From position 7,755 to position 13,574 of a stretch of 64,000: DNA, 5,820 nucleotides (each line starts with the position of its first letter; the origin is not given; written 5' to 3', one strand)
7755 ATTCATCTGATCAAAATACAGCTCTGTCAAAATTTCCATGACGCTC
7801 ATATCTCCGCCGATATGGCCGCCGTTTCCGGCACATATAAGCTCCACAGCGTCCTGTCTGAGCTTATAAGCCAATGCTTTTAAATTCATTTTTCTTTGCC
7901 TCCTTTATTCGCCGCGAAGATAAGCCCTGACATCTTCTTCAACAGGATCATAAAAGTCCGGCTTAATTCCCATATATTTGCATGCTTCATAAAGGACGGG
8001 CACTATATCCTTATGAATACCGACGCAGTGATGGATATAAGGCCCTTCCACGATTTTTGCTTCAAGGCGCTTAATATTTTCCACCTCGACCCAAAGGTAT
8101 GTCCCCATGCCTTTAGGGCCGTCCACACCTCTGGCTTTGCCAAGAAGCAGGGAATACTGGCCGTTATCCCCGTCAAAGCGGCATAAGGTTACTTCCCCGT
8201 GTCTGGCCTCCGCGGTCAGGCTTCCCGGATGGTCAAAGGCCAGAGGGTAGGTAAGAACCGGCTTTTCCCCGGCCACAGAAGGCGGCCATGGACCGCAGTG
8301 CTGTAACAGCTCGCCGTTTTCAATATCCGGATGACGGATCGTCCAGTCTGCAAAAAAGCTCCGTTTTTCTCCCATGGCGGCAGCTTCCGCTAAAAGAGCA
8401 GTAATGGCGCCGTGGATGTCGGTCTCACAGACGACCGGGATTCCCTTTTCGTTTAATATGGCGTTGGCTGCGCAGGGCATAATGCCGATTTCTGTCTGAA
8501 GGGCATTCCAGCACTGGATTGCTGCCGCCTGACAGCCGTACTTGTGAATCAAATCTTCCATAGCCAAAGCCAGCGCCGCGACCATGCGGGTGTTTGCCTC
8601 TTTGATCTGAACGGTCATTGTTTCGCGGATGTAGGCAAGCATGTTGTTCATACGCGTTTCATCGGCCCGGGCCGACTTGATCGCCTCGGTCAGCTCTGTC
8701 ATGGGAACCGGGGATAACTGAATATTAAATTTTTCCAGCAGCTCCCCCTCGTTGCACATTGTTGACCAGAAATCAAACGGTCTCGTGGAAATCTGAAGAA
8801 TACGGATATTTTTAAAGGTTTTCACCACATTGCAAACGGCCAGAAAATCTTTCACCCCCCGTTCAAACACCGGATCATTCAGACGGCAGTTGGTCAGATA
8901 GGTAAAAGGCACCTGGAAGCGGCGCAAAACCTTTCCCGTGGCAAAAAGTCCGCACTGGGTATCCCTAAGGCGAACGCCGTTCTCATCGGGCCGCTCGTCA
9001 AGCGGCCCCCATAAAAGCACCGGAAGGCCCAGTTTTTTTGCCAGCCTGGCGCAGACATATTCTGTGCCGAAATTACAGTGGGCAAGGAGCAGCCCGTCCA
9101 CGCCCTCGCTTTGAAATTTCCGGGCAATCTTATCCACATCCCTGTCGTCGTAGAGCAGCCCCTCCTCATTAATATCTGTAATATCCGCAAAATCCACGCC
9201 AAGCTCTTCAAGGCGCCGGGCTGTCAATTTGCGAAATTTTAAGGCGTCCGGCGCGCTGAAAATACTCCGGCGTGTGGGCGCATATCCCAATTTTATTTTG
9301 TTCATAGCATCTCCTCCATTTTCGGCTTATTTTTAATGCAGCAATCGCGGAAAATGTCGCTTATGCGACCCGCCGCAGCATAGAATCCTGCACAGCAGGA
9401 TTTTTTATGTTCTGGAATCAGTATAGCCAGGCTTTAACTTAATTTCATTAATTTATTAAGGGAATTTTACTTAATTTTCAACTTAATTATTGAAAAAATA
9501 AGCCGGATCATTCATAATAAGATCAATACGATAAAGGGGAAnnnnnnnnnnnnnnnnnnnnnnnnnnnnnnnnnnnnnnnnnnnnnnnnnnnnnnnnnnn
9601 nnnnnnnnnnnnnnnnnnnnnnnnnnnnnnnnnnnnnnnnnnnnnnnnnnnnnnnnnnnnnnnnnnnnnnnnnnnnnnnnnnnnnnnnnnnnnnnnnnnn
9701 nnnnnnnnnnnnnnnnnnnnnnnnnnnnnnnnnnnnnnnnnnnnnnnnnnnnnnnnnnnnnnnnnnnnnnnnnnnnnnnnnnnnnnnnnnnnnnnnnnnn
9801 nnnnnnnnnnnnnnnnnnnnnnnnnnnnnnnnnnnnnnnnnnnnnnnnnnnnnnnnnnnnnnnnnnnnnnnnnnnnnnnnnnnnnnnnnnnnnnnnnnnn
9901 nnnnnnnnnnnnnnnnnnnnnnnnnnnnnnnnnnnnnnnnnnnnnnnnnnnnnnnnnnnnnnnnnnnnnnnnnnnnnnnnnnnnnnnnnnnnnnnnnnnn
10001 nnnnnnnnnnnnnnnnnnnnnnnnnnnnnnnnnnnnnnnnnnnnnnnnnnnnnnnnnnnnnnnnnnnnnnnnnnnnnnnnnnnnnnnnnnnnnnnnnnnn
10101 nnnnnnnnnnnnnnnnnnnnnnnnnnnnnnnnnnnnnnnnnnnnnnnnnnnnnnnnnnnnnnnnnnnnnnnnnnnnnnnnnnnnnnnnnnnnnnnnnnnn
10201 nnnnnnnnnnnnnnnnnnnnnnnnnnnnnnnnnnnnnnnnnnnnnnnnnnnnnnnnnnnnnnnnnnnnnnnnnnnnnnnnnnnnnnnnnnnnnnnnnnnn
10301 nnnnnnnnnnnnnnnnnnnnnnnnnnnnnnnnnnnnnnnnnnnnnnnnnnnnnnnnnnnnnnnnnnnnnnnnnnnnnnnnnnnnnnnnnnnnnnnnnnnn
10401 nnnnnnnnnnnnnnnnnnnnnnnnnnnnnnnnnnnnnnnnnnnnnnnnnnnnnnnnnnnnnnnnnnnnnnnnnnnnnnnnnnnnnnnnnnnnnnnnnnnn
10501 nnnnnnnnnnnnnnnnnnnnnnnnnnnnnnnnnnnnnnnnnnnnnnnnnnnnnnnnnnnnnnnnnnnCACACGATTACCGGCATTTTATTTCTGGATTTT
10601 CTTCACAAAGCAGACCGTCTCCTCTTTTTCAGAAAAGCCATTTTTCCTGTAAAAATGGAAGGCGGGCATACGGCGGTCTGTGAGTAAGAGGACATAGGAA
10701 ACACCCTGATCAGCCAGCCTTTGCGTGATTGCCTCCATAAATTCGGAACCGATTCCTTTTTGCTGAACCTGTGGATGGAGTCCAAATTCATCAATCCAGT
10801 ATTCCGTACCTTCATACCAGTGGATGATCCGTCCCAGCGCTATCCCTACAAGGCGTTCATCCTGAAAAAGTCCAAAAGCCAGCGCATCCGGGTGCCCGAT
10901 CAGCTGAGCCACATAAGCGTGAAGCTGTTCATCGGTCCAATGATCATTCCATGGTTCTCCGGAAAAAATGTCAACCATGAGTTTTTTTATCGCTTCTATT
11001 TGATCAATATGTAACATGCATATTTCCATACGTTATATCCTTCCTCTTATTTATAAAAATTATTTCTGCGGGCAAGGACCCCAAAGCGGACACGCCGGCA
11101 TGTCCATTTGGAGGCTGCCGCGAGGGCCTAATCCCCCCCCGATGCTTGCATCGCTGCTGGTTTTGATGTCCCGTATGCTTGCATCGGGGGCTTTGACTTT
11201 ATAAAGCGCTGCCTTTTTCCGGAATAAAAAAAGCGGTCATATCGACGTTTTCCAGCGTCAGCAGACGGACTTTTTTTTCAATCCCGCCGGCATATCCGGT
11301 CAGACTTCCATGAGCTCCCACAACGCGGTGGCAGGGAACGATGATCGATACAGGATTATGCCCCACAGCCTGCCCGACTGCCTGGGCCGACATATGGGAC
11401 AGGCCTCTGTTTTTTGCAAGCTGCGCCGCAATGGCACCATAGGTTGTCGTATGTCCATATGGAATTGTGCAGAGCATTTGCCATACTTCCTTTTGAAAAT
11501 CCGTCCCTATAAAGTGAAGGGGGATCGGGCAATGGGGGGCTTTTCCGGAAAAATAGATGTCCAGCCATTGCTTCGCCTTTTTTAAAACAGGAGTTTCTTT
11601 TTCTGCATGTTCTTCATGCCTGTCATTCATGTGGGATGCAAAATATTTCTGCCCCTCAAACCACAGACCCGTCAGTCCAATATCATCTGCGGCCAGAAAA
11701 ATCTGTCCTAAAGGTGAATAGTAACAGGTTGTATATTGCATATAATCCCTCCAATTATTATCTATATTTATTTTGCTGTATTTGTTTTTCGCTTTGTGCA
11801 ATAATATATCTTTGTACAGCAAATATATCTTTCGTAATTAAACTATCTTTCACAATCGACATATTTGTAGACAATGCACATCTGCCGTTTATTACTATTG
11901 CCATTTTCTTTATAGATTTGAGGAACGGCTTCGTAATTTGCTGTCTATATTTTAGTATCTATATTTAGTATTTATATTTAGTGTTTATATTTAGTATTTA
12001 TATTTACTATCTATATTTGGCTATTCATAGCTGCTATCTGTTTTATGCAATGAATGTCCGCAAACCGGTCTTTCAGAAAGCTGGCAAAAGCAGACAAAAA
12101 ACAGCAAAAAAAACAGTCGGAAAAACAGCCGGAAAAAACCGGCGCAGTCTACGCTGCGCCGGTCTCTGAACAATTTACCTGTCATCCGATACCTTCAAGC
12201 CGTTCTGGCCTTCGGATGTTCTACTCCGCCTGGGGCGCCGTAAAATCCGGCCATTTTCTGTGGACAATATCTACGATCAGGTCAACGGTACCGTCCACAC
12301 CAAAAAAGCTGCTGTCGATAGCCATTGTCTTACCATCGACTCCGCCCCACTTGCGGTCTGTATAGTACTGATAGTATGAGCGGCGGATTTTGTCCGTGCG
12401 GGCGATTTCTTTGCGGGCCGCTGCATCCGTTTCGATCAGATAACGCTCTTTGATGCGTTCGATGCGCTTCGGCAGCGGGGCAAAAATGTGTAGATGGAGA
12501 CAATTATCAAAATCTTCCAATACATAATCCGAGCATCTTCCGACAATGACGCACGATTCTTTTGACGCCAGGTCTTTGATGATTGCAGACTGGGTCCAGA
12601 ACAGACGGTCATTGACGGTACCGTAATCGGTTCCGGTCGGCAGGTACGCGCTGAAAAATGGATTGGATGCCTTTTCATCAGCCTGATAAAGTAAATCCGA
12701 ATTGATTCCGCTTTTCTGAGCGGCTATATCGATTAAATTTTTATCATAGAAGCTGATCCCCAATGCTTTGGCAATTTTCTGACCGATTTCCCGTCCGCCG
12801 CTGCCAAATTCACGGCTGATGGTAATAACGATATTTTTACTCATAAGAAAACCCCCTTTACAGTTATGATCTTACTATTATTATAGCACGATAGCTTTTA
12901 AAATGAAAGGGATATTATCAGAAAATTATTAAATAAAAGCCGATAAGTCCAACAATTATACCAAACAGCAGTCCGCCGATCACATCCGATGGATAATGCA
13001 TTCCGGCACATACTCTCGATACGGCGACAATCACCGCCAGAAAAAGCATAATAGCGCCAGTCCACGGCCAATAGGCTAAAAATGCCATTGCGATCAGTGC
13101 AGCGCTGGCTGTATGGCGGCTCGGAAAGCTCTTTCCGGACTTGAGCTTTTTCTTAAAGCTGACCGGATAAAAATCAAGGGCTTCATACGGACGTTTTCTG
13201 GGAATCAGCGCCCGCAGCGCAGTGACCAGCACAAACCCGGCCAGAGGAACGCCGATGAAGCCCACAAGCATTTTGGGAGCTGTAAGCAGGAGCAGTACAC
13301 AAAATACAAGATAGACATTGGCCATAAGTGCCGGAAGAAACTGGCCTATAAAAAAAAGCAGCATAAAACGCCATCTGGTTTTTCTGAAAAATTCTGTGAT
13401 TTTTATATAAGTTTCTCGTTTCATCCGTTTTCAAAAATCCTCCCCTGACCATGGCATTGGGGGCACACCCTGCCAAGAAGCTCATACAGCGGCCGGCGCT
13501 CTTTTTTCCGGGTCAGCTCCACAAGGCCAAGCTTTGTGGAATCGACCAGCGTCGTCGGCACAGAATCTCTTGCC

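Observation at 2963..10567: Candidate branched-sugar (D-apiose) catabolic operon with a FucI-fold isomerase and its own apiosidase-like enzyme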

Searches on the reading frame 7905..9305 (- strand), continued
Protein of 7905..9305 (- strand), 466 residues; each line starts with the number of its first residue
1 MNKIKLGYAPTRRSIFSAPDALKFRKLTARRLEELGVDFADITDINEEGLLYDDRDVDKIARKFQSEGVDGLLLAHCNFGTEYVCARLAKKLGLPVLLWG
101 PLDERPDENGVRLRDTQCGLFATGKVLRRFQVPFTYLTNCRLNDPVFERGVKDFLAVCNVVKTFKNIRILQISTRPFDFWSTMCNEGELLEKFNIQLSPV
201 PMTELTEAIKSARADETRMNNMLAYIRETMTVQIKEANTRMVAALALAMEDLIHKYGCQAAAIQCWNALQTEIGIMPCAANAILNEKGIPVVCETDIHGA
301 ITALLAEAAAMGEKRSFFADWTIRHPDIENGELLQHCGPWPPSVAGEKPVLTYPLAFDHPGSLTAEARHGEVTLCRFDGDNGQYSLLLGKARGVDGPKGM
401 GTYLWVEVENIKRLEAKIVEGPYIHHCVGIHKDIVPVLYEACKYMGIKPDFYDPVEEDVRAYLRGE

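Call 56: search_protein_families(library=pfam, proteins=[L045:19157-20074:+, L076:17839-19269:+, L078:5492-6985:+, L012:6902-8446:-, L066:9529-9930:+, L079:15378-16322:+, L008:19228-20181:+, L079:8969-9760:-, L013:4622-5548:+, L037:14799-16037:+], max_evalue=0.00001)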
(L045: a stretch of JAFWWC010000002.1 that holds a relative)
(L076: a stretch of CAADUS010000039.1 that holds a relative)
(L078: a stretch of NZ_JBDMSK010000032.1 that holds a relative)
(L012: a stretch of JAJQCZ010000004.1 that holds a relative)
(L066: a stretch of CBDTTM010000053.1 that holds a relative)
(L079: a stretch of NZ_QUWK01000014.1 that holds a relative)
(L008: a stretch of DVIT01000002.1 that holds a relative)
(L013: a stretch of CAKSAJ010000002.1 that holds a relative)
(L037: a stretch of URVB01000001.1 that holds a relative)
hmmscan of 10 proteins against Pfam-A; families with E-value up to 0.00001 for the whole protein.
L045:19157-20074:+ (305 aa): 2 families
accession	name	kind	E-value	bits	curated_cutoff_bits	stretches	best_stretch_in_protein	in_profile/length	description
PF00294.29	PfkB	-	1.4e-69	235.2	25.8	1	2-292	3-299/302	pfkB family carbohydrate kinase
PF08543.17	Phos_pyr_kin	-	3.3e-09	36.9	27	1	166-285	108-234/246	Phosphomethylpyrimidine kinase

L076:17839-19269:+ (476 aa): 1 family
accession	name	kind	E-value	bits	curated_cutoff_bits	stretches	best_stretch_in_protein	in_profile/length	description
PF00232.24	Glyco_hydro_1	-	4.6e-131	437.8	22.6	1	2-472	4-452/453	Glycosyl hydrolase family 1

L078:5492-6985:+ (497 aa): 2 families
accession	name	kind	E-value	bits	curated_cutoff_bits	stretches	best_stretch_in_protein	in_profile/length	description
PF02378.23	PTS_EIIC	-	2.1e-20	73.5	30.7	1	134-408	2-309/319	Phosphotransferase system, EIIC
PF00367.25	PTS_EIIB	-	6e-15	54.8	27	1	24-55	1-32/34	phosphotransferase system, EIIB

L012:6902-8446:- (514 aa): 3 families
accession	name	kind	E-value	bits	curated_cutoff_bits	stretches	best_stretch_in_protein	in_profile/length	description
PF16586.11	DUF5060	-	1.5e-23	83.2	27.2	1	4-68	2-68/70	Domain of unknown function (DUF5060)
PF13204.13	Apiosidase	-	2.9e-18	67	26.5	1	97-373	3-274/320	Apiosidase-like, catalytic domain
PF18310.7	DUF5605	-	3.1e-15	56.3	25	1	428-504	1-73/73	Domain of unknown function (DUF5605)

L066:9529-9930:+ (133 aa): 1 family
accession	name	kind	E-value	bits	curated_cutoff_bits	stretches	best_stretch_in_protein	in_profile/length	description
PF05025.18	RbsD_FucU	-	3.1e-38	131.8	25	1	1-129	1-137/138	RbsD / FucU transport protein family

L079:15378-16322:+ (314 aa): 4 families
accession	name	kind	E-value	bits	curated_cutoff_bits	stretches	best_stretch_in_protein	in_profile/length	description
PF12833.13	HTH_18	-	1.3e-23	83.5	33.6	1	230-307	2-79/80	Helix-turn-helix domain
PF00165.29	HTH_AraC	-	5.3e-22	77.9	26.6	2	272-307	8-42/42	Bacterial regulatory helix-turn-helix proteins, AraC family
PF02311.25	AraC_binding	-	6.3e-10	39.3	21.1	1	51-187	10-134/135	AraC-like ligand binding domain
PF07883.17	Cupin_2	-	2e-09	37.4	27.2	1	59-105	13-59/70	Cupin domain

L008:19228-20181:+ (317 aa): 1 family
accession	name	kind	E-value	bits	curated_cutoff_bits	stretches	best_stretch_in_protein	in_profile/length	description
PF00528.27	BPD_transp_1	-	1.1e-15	58.2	26.4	1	107-302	1-173/184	Binding-protein-dependent transport system inner membrane component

L079:8969-9760:- (263 aa): 5 families
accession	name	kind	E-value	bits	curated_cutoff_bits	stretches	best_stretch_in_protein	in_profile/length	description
PF00455.28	DeoRC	-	7.2e-46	156.5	31.8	1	85-242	2-159/160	DeoR C terminal sensor domain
PF08220.18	HTH_DeoR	-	7.2e-15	54.9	21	1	16-67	1-52/57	DeoR-like helix-turn-helix domain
PF08279.18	HTH_11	-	5e-07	29.9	25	1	16-60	1-46/55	HTH domain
PF01022.26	HTH_5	-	2.4e-06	27.8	22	0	15-57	2-43/47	Bacterial regulatory protein, arsR family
PF13412.12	HTH_24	-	3.6e-06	26.9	21.9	0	14-57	2-45/48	Winged helix-turn-helix DNA-binding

L013:4622-5548:+ (308 aa): 1 family
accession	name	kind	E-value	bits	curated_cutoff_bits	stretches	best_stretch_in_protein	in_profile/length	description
PF00480.26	ROK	-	5.2e-37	128.4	22.9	1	7-299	4-289/294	ROK family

L037:14799-16037:+ (412 aa): 2 families
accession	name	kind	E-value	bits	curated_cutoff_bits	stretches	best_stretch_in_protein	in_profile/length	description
PF12833.13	HTH_18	-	7.4e-22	77.9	33.6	1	318-394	2-78/80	Helix-turn-helix domain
PF00165.29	HTH_AraC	-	1.1e-21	76.8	26.6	2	304-345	1-42/42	Bacterial regulatory helix-turn-helix proteins, AraC family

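Call 85: find_encoding_contigs(protein=P0126, flank=8000, max_places=2)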
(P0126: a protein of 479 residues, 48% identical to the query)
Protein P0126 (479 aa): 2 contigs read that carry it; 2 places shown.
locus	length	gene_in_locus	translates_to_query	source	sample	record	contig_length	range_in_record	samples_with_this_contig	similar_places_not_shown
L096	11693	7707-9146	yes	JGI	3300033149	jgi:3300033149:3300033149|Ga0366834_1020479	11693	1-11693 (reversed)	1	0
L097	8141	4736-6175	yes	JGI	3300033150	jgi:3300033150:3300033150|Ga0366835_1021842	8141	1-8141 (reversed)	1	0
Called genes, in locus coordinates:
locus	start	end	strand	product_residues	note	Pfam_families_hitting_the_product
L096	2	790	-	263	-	?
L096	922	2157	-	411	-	-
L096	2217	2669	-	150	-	PF00383:dCMP_cyt_deam_1, PF14437:MafB19-deam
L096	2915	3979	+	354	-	PF04613:LpxD, PF25084:LbH_EIF2B (faint), PF25087:GMPPB_C (faint), PF00132:Hexapep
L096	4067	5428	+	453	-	PF03781:FGE-sulfatase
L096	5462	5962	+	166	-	PF01613:Flavin_Reduct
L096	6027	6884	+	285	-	PF02673:BacA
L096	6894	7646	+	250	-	PF02517:Rce1-like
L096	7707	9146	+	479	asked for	-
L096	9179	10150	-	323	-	PF02522:Antibiotic_NAT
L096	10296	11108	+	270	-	-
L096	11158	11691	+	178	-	?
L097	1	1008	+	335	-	?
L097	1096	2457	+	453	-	PF03781:FGE-sulfatase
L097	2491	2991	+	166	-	PF01613:Flavin_Reduct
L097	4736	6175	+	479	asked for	-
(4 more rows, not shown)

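Call 86: find_encoding_contigs(protein=P0121, flank=8000, max_places=1)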
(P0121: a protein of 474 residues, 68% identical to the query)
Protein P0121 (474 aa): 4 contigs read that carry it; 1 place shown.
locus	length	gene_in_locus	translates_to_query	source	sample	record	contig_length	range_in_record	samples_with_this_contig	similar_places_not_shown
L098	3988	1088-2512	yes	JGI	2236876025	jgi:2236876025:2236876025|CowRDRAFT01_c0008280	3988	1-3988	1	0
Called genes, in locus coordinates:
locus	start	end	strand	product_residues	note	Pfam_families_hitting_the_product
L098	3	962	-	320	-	?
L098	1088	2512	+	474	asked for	PF02952:Fucose_iso_C (faint)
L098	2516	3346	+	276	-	PF00456:Transketolase_N, PF13292:DXP_synthase_N, PF00676:E1_dh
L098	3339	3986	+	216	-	?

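Call 87: find_encoding_contigs(protein=P0132, flank=8000, max_places=1)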
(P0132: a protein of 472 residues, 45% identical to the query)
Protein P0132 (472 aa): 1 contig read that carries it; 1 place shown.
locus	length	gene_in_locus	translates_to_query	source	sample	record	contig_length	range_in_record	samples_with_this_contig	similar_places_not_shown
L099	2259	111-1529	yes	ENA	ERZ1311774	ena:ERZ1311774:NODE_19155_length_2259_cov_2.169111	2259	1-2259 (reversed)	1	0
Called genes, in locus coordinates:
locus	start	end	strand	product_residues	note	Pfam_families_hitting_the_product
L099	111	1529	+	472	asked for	-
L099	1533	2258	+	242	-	?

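Call 100: search_protein_families(library=ncbifam, proteins=[L004:16392-17327:+], max_evalue=1e-10)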
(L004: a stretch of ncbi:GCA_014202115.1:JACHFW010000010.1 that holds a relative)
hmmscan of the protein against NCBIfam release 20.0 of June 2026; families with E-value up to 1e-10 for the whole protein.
L004:16392-17327:+ (311 aa): 0 families

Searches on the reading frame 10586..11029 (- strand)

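Call 5: search_protein_families(library=pfam, proteins=[window:10586-11029:-])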
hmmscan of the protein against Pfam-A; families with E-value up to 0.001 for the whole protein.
window:10586-11029:- (147 aa): 5 families
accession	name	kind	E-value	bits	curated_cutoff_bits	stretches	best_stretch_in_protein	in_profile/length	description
PF00583.31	Acetyltransf_1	-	5.5e-15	56.1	20.7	1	14-132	4-116/116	Acetyltransferase (GNAT) family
PF13508.13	Acetyltransf_7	-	3.1e-10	40.7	27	1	55-134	9-84/84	Acetyltransferase (GNAT) domain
PF13673.13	Acetyltransf_10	-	1.1e-06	29.1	23.6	1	32-139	18-114/128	Acetyltransferase (GNAT) domain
PF08445.16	FR47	-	1.7e-06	28.3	22.1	1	61-138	9-83/86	FR47-like protein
PF13420.13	Acetyltransf_4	-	5.2e-05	23.8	24.3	1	29-133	30-135/155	Acetyltransferase (GNAT) domain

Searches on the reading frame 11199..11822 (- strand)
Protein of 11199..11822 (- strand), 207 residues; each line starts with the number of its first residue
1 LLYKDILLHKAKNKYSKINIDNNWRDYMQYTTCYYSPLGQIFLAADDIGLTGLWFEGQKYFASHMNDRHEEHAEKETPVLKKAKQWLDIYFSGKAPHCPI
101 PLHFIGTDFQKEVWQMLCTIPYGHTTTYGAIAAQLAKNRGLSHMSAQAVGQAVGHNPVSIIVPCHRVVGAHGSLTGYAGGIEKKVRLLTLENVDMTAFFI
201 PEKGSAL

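Call 5: search_protein_families(library=pfam, proteins=[window:11199-11822:-])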
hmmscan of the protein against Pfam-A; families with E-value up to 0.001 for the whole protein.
window:11199-11822:- (207 aa): 2 families
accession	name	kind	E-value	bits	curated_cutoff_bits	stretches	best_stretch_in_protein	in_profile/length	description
PF01035.26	DNA_binding_1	-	1.1e-32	112.1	27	1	108-193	1-81/81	6-O-methylguanine DNA methyltransferase, DNA binding domain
PF02870.21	Methyltransf_1N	-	6.3e-10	39.9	21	1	30-102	2-69/71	6-O-methylguanine DNA methyltransferase, ribonuclease-like domain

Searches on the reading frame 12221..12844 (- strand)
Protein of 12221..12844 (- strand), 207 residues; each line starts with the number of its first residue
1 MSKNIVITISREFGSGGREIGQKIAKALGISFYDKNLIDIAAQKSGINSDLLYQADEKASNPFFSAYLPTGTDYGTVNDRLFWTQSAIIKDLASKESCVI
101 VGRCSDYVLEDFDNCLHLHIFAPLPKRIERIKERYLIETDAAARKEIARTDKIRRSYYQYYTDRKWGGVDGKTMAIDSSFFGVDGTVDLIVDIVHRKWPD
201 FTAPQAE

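Call 5: search_protein_families(library=pfam, proteins=[window:12221-12844:-])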
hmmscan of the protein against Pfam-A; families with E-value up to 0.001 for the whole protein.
window:12221-12844:- (207 aa): 1 family
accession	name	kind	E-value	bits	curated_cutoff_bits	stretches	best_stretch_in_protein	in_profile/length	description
PF13189.12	Cytidylate_kin2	-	3e-46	158.2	28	1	6-179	1-175/176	Cytidylate kinase-like family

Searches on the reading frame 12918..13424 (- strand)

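Call 5: search_protein_families(library=pfam, proteins=[window:12918-13424:-])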
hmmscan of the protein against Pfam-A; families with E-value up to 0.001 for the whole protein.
window:12918-13424:- (168 aa): 3 families
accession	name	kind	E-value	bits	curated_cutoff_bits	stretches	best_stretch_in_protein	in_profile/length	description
PF01569.27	PAP2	-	2.9e-20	72.8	27.2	1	61-164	10-123/130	PAP2 superfamily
PF14378.12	PAP2_3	-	6.3e-09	36.4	27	1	33-158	54-187/190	PAP2 superfamily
PF14360.12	PAP2_C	-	0.00078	20.4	27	1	102-158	8-68/74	PAP2 superfamily C-terminal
